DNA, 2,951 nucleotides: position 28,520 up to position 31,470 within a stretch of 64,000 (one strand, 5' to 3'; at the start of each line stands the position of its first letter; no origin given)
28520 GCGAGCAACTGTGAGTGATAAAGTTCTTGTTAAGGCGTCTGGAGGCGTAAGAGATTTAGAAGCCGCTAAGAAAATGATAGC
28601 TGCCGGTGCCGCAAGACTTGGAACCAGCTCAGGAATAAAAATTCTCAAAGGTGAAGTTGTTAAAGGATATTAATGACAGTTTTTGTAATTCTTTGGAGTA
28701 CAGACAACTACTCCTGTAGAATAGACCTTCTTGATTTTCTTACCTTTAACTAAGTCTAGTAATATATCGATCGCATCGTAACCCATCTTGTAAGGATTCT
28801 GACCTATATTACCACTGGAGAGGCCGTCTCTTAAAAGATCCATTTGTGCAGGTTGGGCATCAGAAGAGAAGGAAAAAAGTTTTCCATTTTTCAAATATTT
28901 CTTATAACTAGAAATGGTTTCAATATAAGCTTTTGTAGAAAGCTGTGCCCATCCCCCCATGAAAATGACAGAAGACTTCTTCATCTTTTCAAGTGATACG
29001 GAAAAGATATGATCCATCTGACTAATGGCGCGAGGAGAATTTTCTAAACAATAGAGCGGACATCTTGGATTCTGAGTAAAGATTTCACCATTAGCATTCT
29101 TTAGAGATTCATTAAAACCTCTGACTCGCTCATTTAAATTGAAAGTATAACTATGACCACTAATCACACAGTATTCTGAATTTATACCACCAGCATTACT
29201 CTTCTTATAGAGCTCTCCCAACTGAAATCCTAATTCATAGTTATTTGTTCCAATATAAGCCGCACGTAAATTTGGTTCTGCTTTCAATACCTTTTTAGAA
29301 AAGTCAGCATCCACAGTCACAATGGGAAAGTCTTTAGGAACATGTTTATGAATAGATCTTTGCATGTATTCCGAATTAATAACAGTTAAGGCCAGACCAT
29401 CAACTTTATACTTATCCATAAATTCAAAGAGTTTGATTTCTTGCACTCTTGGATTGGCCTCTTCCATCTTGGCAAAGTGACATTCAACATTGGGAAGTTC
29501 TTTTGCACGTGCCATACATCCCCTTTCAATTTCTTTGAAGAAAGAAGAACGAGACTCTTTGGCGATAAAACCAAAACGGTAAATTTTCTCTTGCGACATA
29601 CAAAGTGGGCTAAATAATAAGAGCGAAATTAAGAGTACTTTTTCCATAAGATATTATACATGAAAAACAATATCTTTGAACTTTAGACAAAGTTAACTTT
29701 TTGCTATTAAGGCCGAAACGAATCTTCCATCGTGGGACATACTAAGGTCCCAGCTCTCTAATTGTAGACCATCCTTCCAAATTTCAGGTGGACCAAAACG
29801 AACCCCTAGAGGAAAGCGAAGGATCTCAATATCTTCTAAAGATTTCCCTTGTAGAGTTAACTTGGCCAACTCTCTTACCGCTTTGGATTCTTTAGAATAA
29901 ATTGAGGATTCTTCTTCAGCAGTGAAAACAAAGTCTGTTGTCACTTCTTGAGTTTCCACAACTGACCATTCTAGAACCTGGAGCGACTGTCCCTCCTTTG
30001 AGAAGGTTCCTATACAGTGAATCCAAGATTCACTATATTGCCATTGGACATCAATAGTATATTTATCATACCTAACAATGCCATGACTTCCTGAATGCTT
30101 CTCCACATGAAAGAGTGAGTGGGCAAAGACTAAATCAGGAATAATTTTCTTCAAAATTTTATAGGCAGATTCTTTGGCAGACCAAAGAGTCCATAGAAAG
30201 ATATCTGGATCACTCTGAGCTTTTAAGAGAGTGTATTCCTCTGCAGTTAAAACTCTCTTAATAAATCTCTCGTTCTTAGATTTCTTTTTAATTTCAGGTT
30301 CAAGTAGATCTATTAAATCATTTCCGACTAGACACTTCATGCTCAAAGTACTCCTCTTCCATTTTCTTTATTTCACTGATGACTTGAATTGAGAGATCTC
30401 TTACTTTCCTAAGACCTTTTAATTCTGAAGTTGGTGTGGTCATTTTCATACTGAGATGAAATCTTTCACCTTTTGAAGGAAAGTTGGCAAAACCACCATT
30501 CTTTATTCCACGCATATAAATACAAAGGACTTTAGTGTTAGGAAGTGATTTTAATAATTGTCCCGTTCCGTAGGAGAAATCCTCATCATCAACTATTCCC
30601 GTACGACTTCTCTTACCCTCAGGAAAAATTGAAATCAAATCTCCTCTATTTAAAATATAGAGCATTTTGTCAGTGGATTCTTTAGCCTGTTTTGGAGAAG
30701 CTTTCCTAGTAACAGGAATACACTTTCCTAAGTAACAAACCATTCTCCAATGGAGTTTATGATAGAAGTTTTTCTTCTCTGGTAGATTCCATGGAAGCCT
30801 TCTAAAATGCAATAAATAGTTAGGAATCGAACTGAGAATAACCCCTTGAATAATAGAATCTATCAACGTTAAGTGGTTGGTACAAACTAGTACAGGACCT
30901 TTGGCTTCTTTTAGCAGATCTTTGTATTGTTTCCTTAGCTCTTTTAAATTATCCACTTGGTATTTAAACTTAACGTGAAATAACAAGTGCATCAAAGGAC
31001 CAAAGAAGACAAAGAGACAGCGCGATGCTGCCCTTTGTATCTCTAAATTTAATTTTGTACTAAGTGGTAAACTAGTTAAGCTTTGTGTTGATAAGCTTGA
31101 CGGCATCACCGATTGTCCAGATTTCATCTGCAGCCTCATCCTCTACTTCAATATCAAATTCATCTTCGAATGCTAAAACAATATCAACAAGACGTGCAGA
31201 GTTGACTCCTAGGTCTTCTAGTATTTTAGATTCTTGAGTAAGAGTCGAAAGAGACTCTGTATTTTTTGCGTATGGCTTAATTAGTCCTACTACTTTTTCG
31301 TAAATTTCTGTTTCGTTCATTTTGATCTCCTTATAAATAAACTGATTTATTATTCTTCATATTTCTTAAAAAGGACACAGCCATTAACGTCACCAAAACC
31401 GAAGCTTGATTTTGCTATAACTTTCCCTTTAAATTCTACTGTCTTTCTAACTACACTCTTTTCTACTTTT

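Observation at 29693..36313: Self-contained second type II FAS cluster with its own ACP, PPTase and acyltransferase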

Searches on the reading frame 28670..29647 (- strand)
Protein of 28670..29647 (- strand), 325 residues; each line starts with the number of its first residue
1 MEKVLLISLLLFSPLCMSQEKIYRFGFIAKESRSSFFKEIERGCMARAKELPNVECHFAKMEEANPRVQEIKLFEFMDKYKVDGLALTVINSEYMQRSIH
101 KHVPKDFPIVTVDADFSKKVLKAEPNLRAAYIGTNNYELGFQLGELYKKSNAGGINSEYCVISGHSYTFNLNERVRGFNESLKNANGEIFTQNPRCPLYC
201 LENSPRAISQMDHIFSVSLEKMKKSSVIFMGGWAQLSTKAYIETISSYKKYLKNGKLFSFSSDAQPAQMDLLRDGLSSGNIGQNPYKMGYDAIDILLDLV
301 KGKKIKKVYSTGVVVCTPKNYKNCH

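Call 7: search_protein_families(library=pfam, proteins=[window:28670-29647:-], max_evalue=0.001)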
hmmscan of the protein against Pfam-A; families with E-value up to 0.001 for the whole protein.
window:28670-29647:- (325 aa): 1 family
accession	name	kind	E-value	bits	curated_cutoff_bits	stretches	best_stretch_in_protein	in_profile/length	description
PF13407.12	Peripla_BP_4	-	6.8e-33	114.7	35.1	1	25-304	1-258/258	Periplasmic binding protein domain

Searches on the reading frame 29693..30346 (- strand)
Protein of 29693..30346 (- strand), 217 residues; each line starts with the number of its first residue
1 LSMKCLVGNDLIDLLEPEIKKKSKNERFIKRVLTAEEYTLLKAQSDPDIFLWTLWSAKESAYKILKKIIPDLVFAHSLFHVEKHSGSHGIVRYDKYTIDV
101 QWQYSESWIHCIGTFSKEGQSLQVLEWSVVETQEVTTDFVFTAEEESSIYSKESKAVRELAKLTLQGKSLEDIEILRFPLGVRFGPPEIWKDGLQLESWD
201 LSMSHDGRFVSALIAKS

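Call 4: search_protein_families(library=pfam, proteins=[window:29693-30346:-], max_evalue=0.01)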
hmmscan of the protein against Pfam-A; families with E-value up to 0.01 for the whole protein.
window:29693-30346:- (217 aa): 1 family
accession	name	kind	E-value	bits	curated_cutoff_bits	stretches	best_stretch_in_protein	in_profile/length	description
PF01648.25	ACPS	-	1.9e-13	50.9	25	1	7-108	2-106/111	4'-phosphopantetheinyl transferase superfamily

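Call 5: search_protein_families(library=ncbifam, proteins=[window:29693-30346:-], max_evalue=0.01)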
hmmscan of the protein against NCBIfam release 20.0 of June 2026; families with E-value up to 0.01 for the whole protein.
window:29693-30346:- (217 aa): 4 families
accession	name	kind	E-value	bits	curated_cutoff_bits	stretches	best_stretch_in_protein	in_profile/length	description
TIGR00556.1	pantethn_trn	domain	8.2e-10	38.9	45.35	1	7-72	5-71/128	phosphopantetheine--protein transferase domain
NF000835.0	PRK00070.4-1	equivalog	2.1e-06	28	128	1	7-70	5-70/115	holo-ACP synthase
TIGR00516.1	acpS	equivalog_domain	2e-05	24.9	59.8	1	7-69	5-67/125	holo-ACP synthase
NF011251.0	PRK14657.1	equivalog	0.0026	17.8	165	0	8-78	6-74/123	holo-[acyl-carrier-protein] synthase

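Call 70: search_solved_structures(query=window:29693-30346:-, max_evalue=0.01)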
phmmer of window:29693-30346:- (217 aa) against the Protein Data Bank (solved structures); distinct sequences matched with E-value up to 0.01: 0.

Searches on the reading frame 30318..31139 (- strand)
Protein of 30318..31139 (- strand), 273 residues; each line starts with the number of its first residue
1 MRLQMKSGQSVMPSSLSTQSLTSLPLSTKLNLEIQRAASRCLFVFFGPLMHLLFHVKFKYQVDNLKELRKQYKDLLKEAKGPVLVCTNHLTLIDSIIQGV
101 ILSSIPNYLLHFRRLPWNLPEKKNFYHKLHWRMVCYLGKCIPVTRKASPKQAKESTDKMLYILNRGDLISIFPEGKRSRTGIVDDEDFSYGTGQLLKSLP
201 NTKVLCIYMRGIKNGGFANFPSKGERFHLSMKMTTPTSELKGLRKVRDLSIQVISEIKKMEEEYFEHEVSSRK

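Call 4: search_protein_families(library=pfam, proteins=[window:30318-31139:-], max_evalue=0.01)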
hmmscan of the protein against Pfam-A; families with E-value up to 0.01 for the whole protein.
window:30318-31139:- (273 aa): 1 family
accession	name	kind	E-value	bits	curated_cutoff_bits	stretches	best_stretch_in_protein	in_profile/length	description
PF01553.26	Acyltransferase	-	7.2e-12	45.7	23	1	70-198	12-121/132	Acyltransferase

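Call 5: search_protein_families(library=ncbifam, proteins=[window:30318-31139:-], max_evalue=0.01)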
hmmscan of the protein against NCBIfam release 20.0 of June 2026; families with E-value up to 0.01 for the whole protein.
window:30318-31139:- (273 aa): 2 families
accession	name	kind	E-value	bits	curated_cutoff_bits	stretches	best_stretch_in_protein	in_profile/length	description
NF006386.0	PRK08633.1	equivalog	8.6e-13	46.9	1221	1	50-217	419-559/1147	acyl-[ACP]--phospholipid O-acyltransferase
TIGR00530.1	AGP_acyltrn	subfamily_domain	2.8e-07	30.3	102.95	1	77-181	12-104/130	1-acylglycerol-3-phosphate O-acyltransferase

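Call 69: search_solved_structures(query=window:30318-31106:-, max_evalue=0.01)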
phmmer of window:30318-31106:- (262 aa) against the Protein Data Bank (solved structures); distinct sequences matched with E-value up to 0.01: 0.

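Call 79: predict_structure(protein=window:30318-31106:-)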
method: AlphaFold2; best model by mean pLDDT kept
length: 262 residues; sequences in the alignment: 1
mean_pLDDT: 36.4   pTM: 0.37
mean pLDDT of the five models: 36.4, 35.0, 33.4, 29.2, 28.4
residues with pLDDT >= 90: 0; 70-90: 1; 50-70: 40; < 50: 221
segments of 3 or more residues with pLDDT < 50: 1-10, 17-19, 23-45, 68-233, 256-262
pLDDT, mean of each block of 10 residues (from residue 1): 37 51 39 39 51 62 53 39 42 27 24 27 23 28 28 25 28 31 28 32 28 31 35 48 50 44 34
secondary structure, 60 per line:
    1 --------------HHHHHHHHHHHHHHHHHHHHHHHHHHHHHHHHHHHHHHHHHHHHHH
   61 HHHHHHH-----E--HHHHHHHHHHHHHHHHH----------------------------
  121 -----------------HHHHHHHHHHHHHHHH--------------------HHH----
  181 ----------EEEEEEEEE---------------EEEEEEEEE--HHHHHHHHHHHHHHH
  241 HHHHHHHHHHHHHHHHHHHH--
elements in order: H15-67 H76-92 H138-153 E191-199 E215-223 H226-260

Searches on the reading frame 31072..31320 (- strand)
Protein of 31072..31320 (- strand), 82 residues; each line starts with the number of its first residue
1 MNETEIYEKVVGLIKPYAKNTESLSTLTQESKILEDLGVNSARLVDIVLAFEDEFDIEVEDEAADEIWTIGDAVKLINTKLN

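Call 4: search_protein_families(library=pfam, proteins=[window:31072-31320:-], max_evalue=0.01)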
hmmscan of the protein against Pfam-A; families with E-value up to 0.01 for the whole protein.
window:31072-31320:- (82 aa): 1 family
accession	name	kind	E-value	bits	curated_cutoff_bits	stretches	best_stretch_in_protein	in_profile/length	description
PF00550.31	PP-binding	-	7e-06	26.7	20.8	1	32-77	22-67/67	Phosphopantetheine attachment site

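Call 5: search_protein_families(library=ncbifam, proteins=[window:31072-31320:-], max_evalue=0.01)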
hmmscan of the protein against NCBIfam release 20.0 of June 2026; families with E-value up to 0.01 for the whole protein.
window:31072-31320:- (82 aa): 14 families
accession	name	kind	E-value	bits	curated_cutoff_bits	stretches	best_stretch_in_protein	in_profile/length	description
NF002148.0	PRK00982.1-2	subfamily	2.4e-16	59.4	71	1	24-80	21-77/79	acyl carrier protein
NF002150.0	PRK00982.1-4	subfamily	2.3e-15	56.6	66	1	1-80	1-78/80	acyl carrier protein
NF002151.0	PRK00982.1-5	equivalog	9.3e-15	54.5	92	1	26-80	22-76/78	acyl carrier protein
NF009104.0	PRK12449.1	equivalog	1.1e-14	54.2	70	1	1-81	1-79/80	acyl carrier protein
TIGR00517.1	acyl_carrier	equivalog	1.6e-14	53.5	70.45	1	5-79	3-75/77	acyl carrier protein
NF002149.0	PRK00982.1-3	equivalog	7.5e-13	48.2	106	1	26-80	22-76/78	acyl carrier protein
NF002147.0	PRK00982.1-1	equivalog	8.1e-10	38.4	84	1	25-79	25-79/83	acyl carrier protein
NF040636.1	AcpM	exception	8.1e-09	35.4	146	1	25-78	23-76/93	meromycolate extension acyl carrier protein AcpM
NF006031.0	PRK08172.1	equivalog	5.7e-08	33.3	76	1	26-81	23-78/82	acyl carrier protein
NF005079.0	PRK06508.1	equivalog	4.2e-06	27.1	83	1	5-61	3-57/93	acyl carrier protein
NF005480.0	PRK07081.1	equivalog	3.1e-05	23.8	72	1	11-63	6-57/83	acyl carrier protein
NF003757.0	PRK05350.1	equivalog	0.00044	20.4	65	1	1-80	2-79/83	acyl carrier protein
NF058660.1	cispen_ACP_AmcB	equivalog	0.0024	18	80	1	26-79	22-77/80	cispentacin biosynthesis acyl carrier protein AmcB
NF004533.0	PRK05883.1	equivalog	0.0084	15.9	72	1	24-80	40-96/100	acyl carrier protein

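Call 71: search_solved_structures(query=window:31072-31320:-, max_evalue=0.001)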
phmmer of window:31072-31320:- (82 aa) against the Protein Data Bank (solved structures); distinct sequences matched with E-value up to 0.001: 102 (the best 60 are shown).
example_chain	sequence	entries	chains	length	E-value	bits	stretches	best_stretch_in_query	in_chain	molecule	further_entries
1x3o_A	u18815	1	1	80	2.9e-12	49.7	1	1-81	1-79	acyl carrier protein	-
2ehs_A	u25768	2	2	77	6.3e-12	48.7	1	25-80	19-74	Acyl carrier protein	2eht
6lvt_A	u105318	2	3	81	6.6e-12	48.6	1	4-81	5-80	Acyl carrier protein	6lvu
2n57_A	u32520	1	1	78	2e-11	47.1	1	26-78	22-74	Acyl carrier protein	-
7b0n_U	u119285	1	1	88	6.8e-10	42.2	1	5-78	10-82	Acyl carrier protein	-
1hy8_A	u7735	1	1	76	9.4e-10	41.7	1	28-78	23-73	ACYL CARRIER PROTEIN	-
2x2b_A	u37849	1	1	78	1e-09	41.6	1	28-78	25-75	ACYL CARRIER PROTEIN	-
4dxe_H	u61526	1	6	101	1.1e-09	41.6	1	24-79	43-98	Acyl carrier protein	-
8jfn_B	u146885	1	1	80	1.7e-09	40.9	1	22-78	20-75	Acyl carrier protein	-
8jfg_G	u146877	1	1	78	1.9e-09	40.8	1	24-78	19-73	Acyl carrier protein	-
8jfh_E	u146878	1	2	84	2.1e-09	40.6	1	24-78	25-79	Acyl carrier protein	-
6gcs_Q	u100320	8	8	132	2.2e-09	40.6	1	5-78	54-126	ACPM2 SUBUNIT | Acyl carrier protein ACPM2 of NADH:Ubiquinone Oxidoreductase (Complex I)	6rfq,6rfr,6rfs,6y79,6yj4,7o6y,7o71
4zjb_G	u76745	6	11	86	2.2e-09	40.5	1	24-78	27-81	Acyl carrier protein | Acyl carrier protein,Acyl carrier protein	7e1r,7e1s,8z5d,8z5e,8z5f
8jfi_G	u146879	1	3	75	2.3e-09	40.5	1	25-78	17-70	Acyl carrier protein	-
5h9g_A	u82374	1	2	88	2.4e-09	40.4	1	24-78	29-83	Acyl carrier protein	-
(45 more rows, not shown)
